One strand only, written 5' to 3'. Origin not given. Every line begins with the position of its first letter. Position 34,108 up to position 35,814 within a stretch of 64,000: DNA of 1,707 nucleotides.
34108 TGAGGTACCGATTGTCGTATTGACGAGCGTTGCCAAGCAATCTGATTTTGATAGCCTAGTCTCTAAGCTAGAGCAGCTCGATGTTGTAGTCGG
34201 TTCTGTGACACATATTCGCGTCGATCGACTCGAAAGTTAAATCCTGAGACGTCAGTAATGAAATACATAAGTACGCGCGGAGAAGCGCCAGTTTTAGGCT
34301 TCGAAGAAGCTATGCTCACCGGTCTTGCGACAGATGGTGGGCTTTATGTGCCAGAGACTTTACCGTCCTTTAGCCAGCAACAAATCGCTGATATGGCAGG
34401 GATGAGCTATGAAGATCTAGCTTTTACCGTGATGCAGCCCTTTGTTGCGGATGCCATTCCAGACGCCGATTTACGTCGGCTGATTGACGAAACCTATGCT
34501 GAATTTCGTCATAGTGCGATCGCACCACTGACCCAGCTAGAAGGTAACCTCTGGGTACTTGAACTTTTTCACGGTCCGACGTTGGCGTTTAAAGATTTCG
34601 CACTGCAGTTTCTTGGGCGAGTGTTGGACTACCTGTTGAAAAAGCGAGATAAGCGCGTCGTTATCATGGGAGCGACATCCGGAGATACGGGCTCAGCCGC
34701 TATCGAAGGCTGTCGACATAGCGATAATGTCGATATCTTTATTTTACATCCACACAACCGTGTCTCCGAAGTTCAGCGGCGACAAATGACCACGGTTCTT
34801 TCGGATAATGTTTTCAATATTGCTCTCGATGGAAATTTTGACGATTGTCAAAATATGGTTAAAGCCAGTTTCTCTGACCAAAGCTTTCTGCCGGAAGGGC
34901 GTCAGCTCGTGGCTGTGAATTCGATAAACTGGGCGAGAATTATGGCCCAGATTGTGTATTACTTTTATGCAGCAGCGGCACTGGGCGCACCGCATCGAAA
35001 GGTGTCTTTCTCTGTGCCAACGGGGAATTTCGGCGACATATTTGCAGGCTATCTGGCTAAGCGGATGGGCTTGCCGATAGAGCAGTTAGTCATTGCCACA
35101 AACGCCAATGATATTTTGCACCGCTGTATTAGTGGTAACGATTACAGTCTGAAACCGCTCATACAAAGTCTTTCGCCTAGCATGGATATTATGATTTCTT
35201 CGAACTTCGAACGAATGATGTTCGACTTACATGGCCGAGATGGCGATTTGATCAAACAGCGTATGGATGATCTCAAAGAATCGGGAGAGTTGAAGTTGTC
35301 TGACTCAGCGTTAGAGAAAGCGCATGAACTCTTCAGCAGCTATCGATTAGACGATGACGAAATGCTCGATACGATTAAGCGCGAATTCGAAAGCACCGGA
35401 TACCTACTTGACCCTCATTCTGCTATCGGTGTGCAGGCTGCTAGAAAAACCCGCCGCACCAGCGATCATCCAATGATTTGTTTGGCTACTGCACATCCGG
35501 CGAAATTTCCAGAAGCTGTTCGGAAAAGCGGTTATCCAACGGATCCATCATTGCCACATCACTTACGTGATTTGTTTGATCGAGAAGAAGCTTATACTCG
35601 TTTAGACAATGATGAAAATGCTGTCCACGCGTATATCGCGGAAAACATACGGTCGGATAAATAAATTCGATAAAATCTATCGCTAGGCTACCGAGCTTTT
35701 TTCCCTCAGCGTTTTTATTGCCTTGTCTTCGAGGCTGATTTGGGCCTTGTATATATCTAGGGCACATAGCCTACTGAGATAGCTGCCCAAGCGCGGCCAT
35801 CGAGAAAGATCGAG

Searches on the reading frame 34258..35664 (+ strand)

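Call 34: search_protein_families(library=ncbifam, proteins=[window:34258-35664:+], max_evalue=1e-10)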
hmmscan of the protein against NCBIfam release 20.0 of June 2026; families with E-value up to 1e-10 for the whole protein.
window:34258-35664:+ (468 aa): 1 family
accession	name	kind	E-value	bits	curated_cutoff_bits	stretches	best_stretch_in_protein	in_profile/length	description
TIGR00260.1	thrC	equivalog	1.7e-85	287.2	167.1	1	67-421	10-328/340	threonine synthase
